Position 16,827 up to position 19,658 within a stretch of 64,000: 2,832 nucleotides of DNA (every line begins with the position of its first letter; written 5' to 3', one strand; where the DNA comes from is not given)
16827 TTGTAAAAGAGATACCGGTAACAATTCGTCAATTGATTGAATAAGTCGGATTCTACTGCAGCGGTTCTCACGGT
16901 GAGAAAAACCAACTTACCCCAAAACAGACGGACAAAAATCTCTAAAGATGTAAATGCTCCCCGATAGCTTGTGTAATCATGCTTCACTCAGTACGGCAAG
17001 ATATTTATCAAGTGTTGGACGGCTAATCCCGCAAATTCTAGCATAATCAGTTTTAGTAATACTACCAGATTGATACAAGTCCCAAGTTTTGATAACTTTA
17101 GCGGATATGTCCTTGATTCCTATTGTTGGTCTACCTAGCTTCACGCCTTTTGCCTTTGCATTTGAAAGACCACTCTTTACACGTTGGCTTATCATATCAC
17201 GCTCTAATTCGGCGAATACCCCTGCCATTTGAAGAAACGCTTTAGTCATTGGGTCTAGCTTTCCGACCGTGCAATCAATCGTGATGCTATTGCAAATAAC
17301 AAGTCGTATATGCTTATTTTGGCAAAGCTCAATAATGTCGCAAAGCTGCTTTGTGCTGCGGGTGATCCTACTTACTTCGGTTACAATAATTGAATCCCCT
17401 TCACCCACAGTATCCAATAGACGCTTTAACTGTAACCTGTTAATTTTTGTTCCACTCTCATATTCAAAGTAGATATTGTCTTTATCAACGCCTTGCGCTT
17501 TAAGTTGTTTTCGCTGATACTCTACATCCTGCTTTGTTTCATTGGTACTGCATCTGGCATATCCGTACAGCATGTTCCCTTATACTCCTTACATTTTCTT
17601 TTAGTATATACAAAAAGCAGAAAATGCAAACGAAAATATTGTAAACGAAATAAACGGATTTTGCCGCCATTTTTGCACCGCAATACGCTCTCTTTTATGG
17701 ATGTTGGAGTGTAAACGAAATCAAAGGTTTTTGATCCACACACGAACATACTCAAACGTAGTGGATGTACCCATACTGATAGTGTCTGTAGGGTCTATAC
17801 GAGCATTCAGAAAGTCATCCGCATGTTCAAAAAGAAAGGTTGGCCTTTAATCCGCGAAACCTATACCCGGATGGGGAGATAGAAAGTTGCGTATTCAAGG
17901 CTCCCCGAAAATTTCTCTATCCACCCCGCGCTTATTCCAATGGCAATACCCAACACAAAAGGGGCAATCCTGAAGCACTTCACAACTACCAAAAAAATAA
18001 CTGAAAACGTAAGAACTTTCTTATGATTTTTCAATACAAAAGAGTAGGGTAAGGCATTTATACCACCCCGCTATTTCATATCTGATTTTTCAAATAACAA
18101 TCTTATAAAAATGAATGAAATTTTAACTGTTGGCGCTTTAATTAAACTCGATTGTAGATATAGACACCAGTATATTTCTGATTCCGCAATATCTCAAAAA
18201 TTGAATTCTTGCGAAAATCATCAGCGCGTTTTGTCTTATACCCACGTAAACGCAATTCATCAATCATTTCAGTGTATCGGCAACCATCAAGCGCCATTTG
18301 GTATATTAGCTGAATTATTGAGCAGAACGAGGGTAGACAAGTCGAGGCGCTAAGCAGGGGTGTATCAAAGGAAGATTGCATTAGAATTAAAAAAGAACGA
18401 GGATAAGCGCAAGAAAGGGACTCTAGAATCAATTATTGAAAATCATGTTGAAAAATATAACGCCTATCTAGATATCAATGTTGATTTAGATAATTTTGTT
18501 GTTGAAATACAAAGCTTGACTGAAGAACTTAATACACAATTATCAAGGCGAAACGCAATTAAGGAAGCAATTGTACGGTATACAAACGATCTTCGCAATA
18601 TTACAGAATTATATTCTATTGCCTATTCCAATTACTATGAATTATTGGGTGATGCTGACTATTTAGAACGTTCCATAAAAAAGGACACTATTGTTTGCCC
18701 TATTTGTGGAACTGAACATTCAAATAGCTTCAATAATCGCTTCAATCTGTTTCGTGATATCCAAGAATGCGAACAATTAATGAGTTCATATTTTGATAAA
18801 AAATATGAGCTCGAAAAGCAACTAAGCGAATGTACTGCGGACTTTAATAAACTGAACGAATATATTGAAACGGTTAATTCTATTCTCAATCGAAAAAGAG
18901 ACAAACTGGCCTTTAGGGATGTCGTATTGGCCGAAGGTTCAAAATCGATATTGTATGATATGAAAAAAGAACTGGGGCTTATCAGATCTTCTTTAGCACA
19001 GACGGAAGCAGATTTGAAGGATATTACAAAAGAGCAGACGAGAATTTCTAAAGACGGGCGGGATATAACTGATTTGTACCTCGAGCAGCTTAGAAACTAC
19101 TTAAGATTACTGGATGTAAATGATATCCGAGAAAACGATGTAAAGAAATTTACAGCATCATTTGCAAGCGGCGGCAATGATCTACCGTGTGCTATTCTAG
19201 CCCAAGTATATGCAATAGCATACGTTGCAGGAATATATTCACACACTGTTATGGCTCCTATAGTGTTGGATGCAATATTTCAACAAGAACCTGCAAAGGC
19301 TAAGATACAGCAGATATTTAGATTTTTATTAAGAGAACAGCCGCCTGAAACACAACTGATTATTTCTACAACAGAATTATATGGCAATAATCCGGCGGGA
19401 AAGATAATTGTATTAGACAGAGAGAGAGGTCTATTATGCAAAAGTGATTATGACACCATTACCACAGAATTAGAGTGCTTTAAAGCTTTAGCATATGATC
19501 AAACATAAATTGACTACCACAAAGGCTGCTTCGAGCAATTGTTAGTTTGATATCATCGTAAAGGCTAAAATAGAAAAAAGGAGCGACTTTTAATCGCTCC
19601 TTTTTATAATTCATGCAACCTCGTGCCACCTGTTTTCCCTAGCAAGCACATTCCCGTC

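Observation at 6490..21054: Integrative element that targets the 3' end of the essential GAPDH gene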

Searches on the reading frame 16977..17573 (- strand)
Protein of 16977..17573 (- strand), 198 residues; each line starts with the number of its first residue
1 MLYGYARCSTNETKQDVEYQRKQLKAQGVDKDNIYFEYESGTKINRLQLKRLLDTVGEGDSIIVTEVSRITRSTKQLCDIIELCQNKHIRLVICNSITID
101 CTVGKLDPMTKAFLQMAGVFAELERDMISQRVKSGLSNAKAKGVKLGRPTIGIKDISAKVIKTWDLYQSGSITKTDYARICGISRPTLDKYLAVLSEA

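Call 7: search_protein_families(library=pfam, proteins=[window:16977-17573:-])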
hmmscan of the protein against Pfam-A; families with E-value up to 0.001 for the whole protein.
window:16977-17573:- (198 aa): 1 family
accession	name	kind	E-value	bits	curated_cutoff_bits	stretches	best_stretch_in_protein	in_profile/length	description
PF00239.26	Resolvase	-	2e-35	122.5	23.3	1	3-144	2-144/145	Resolvase, N terminal domain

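Call 34: search_protein_families(library=ncbifam, max_evalue=0.01, proteins=[window:16977-17573:-])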
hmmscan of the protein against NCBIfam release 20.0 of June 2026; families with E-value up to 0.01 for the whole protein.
window:16977-17573:- (198 aa): 6 families
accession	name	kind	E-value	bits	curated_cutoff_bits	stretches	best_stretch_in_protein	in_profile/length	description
NF009949.0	PRK13413.1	equivalog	1e-24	87.4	272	1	1-193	1-194/203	master DNA invertase Mpi family serine-type recombinase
NF041201.1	recomb_XisF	equivalog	7e-22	78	375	1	3-179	2-182/465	fdxN element excision recombinase XisF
NF047343.1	SCCmet_CcrB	equivalog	2.6e-08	33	900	1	28-156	42-168/542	cassette chromosome recombinase CcrB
NF033518.0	transpos_IS607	equivalog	3.9e-08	33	110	1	3-94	57-152/187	IS607 family transposase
NF047344.1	SCCmet_CcrA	equivalog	6.1e-07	28.9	700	1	4-145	6-147/442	cassette chromosome recombinase CcrA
NF049883.1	resolv_YneB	equivalog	2.7e-06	27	175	1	5-145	5-148/211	YneB family resolvase-like protein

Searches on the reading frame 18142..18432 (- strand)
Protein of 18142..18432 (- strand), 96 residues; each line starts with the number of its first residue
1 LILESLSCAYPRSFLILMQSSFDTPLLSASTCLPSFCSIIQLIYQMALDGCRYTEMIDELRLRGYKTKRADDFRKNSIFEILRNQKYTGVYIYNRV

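Call 74: search_protein_families(library=pfam, max_evalue=0.1, proteins=[window:18142-18432:-])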
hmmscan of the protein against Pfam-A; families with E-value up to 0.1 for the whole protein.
window:18142-18432:- (96 aa): 1 family
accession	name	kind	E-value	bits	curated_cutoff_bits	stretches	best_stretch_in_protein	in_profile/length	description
PF07508.19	Recombinase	-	2e-11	44.5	21.1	1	38-95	5-62/102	Recombinase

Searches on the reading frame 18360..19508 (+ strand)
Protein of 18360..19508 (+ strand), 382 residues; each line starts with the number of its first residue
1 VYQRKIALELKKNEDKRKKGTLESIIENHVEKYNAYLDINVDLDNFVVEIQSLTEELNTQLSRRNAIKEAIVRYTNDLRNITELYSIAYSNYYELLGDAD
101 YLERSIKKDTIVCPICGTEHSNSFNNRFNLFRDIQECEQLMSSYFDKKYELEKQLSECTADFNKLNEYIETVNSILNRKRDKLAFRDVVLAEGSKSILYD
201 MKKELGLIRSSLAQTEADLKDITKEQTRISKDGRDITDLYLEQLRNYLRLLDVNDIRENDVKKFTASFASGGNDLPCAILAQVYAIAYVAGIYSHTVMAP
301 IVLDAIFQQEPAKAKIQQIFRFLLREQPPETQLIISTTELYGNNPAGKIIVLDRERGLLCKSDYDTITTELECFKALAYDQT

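Call 7: search_protein_families(library=pfam, proteins=[window:18360-19508:+])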
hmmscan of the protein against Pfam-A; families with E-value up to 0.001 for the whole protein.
window:18360-19508:+ (382 aa): 0 families

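Call 33: search_protein_families(library=pfam, max_evalue=0.01, proteins=[window:18360-19508:+])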
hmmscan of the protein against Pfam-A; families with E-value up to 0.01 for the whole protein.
window:18360-19508:+ (382 aa): 0 families

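Call 34: search_protein_families(library=ncbifam, max_evalue=0.01, proteins=[window:18360-19508:+])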
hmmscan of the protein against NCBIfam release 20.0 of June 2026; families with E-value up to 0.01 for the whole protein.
window:18360-19508:+ (382 aa): 4 families
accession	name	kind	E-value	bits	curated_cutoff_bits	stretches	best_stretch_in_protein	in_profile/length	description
NF045487.1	ASRP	equivalog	6.3e-06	25.1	300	1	13-227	211-393/593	archaea-specific SMC-related protein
NF002572.0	PRK02224.1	equivalog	8.6e-05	21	1087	1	8-225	225-441/888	DNA double-strand break repair ATPase Rad50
TIGR02169.1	SMC_prok_A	equivalog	0.0028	15.4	729.4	1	128-228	692-793/1165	chromosome segregation protein SMC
TIGR00184.1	purA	equivalog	0.0086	15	395.55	1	135-202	163-227/425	adenylosuccinate synthase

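Call 35: search_protein_families(library=phrogs, max_evalue=0.01, proteins=[window:18360-19508:+])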
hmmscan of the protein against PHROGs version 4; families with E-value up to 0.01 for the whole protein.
window:18360-19508:+ (382 aa): 2 families
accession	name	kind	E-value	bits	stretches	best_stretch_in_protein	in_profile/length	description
phrog_29295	-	unknown function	4.7e-11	42.8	1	33-371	224-589/599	-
phrog_12270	-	unknown function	0.0016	19.5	0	147-217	13-84/128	-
